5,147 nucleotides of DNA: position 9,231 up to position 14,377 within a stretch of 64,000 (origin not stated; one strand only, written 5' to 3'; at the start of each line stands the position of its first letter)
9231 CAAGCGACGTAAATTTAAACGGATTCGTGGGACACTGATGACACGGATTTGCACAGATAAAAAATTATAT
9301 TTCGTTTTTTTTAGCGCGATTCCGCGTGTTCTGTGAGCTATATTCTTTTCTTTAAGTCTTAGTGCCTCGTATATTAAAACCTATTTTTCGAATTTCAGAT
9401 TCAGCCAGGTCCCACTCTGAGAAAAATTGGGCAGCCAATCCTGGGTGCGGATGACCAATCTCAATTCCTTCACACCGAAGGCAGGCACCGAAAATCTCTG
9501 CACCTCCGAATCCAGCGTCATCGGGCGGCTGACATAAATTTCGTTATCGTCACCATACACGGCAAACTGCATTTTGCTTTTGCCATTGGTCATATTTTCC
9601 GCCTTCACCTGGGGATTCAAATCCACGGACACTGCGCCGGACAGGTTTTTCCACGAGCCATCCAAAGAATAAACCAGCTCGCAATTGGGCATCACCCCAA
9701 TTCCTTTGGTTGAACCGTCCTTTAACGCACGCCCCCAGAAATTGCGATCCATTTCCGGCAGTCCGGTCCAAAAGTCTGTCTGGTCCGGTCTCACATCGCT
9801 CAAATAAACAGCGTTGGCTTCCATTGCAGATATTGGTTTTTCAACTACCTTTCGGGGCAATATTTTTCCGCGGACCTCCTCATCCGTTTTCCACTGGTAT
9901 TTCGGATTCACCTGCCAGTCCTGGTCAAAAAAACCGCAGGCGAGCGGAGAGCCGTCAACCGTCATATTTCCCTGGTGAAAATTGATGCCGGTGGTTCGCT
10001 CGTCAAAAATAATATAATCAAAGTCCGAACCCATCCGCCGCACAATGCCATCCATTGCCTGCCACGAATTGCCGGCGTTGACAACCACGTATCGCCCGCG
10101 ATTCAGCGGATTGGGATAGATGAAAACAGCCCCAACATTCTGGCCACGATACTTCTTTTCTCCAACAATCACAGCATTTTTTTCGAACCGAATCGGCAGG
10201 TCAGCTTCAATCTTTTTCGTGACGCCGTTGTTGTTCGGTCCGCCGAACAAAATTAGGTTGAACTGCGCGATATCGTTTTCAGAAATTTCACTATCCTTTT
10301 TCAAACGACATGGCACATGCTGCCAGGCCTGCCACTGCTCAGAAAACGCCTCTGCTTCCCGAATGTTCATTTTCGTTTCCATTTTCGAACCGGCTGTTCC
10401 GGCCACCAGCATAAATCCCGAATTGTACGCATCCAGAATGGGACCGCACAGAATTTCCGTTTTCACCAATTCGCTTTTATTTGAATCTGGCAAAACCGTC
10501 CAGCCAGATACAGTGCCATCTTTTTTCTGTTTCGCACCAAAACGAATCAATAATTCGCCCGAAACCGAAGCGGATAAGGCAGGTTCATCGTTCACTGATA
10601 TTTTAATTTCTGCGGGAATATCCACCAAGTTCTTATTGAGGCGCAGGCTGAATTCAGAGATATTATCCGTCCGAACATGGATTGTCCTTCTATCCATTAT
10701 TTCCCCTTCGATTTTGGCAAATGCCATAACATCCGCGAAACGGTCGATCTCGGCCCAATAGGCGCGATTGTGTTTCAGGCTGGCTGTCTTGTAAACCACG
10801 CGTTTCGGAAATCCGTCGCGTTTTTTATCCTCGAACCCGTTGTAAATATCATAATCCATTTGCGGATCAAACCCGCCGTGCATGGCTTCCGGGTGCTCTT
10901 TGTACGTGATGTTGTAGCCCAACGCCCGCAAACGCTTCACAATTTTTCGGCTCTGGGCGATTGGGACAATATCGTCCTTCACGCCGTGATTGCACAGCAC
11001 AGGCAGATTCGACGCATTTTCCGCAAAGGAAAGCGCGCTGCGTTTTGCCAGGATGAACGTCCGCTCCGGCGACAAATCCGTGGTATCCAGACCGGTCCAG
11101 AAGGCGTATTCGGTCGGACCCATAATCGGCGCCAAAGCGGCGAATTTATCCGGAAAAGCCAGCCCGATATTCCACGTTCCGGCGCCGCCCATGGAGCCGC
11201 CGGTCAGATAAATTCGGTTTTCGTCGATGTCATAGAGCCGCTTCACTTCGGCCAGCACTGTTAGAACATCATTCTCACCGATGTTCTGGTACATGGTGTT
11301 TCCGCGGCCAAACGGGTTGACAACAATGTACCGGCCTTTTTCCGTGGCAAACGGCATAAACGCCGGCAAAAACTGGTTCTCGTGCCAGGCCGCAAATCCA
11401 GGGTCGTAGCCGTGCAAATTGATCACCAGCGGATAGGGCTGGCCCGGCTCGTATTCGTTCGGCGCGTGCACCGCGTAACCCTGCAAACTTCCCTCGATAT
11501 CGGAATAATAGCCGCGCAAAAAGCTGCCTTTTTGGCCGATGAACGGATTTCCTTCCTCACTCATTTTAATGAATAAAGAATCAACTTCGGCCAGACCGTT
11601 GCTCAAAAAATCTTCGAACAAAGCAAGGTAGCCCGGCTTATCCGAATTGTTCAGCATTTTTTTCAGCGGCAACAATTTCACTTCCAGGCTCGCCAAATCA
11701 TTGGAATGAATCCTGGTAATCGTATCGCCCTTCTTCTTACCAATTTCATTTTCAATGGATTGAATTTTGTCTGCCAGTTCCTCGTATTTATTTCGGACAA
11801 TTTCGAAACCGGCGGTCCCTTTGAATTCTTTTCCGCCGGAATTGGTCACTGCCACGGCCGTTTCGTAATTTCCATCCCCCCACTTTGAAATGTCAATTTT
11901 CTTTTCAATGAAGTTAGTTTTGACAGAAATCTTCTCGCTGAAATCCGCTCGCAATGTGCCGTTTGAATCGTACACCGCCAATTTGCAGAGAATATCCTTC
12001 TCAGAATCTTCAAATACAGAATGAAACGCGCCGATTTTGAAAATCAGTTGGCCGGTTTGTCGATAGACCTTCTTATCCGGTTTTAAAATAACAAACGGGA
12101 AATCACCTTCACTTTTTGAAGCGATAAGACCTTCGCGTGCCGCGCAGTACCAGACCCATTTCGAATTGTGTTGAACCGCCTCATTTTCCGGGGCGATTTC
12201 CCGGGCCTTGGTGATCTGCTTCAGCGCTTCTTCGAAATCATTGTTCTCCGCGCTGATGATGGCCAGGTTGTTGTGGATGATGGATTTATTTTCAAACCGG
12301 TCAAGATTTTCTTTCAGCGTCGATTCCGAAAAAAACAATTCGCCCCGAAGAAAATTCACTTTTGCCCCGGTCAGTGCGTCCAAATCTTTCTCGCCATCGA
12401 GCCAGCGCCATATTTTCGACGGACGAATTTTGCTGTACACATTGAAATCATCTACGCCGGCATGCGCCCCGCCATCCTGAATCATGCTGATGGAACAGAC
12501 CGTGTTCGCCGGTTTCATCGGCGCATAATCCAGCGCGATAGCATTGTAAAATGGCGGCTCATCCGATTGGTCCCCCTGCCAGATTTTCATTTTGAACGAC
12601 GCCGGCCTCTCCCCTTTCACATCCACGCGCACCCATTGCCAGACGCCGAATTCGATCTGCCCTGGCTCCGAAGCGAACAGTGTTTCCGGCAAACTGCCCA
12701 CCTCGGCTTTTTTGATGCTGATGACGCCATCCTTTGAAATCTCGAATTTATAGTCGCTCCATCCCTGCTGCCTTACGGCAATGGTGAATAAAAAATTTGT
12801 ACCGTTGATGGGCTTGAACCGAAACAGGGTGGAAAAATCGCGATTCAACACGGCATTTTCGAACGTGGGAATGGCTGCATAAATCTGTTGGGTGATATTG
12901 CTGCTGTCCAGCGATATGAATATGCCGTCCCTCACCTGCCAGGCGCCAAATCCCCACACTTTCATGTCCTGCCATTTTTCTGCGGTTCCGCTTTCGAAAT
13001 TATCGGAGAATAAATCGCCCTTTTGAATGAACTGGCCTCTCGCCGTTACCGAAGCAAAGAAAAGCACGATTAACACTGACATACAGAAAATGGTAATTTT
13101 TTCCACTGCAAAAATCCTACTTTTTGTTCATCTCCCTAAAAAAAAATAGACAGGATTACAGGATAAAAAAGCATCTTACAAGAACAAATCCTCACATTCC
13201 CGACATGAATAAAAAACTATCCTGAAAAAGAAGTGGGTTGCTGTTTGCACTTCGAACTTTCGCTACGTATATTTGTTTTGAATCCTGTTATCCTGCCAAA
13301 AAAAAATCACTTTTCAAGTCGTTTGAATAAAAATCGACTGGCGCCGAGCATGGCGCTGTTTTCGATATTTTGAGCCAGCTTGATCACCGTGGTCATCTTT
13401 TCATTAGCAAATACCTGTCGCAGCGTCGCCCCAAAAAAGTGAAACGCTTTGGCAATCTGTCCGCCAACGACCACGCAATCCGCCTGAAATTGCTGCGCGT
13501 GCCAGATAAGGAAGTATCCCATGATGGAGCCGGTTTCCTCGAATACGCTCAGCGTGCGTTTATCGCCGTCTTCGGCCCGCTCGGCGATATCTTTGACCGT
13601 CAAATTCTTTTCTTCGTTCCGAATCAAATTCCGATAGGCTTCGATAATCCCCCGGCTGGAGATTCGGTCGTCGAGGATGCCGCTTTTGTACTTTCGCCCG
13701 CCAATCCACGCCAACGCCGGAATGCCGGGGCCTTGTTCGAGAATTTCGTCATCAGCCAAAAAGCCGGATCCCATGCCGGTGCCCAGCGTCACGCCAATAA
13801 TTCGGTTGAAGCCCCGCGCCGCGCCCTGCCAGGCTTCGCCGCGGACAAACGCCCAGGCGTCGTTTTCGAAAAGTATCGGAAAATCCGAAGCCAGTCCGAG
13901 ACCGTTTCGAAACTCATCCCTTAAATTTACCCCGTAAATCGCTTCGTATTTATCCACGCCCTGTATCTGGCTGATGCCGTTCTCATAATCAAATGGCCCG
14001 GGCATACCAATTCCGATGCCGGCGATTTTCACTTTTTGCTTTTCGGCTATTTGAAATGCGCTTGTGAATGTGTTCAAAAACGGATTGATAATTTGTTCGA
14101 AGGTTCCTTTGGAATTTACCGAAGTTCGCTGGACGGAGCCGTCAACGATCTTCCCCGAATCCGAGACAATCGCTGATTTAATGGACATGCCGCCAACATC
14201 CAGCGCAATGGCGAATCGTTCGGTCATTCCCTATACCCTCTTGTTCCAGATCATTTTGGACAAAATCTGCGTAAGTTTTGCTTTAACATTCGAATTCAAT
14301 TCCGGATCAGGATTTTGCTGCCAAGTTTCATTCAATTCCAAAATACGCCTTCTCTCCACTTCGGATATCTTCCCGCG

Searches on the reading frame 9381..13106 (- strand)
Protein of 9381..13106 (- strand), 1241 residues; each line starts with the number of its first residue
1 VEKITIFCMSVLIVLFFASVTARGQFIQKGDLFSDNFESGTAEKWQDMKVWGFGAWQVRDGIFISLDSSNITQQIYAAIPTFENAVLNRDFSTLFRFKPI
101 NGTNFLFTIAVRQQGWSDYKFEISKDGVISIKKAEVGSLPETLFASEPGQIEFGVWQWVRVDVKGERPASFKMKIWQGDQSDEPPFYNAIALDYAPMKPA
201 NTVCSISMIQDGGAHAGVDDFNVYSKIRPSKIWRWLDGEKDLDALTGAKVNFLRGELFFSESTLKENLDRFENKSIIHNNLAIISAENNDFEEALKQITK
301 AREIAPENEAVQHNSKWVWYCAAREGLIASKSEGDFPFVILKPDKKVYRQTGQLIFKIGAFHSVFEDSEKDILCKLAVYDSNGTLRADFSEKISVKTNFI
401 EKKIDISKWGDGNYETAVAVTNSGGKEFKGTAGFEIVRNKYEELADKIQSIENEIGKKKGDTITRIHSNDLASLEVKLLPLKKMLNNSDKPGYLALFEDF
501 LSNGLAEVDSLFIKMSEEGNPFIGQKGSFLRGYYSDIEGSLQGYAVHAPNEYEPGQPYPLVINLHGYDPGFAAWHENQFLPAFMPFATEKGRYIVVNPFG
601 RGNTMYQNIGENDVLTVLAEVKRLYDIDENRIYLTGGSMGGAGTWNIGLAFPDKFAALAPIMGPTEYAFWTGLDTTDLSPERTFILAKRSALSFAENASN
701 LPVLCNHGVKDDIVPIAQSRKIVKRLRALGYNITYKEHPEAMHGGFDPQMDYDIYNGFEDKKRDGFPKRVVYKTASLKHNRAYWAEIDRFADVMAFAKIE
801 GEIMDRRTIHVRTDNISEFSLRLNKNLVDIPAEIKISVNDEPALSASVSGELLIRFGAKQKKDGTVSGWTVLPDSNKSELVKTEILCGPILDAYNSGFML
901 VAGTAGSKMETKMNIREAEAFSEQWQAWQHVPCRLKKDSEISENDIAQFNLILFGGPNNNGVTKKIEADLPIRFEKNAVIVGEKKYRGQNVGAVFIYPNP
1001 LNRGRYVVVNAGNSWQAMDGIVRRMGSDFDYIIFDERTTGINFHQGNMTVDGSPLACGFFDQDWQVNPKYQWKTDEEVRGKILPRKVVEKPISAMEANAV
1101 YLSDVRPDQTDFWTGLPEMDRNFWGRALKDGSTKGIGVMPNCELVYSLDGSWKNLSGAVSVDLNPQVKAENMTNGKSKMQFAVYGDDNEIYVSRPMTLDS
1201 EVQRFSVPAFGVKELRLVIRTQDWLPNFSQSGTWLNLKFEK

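Call 50: search_protein_families(library=pfam, proteins=[window:9381-13106:-], max_evalue=0.00001)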
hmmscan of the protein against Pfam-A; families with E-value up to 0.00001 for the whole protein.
window:9381-13106:- (1241 aa): 3 families
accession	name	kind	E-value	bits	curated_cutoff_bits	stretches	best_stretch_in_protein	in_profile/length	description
PF08305.17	NPCBM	-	7.9e-17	62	23.9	1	1100-1239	3-136/137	NPCBM/NEW2 domain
PF00326.27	Peptidase_S9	-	2e-12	47.5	22.6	1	612-752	46-196/213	Prolyl oligopeptidase family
PF00756.26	Esterase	-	1.5e-06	28.6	22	0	545-714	11-197/251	Putative esterase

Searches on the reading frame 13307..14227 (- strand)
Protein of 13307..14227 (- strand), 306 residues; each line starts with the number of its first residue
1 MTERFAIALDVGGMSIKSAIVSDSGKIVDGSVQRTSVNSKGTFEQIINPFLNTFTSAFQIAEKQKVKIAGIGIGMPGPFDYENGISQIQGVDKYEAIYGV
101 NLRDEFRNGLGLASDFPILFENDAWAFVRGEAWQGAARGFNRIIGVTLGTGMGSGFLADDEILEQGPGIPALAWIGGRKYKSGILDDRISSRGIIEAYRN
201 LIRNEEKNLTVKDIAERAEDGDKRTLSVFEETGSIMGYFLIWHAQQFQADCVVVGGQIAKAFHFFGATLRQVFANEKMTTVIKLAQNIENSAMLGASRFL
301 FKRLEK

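Call 50: search_protein_families(library=pfam, proteins=[window:13307-14227:-], max_evalue=0.00001)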
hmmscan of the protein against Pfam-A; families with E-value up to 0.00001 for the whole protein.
window:13307-14227:- (306 aa): 1 family
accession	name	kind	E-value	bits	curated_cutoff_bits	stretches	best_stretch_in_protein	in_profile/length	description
PF00480.26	ROK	-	1.3e-26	94.2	22.9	2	7-163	2-145/294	ROK family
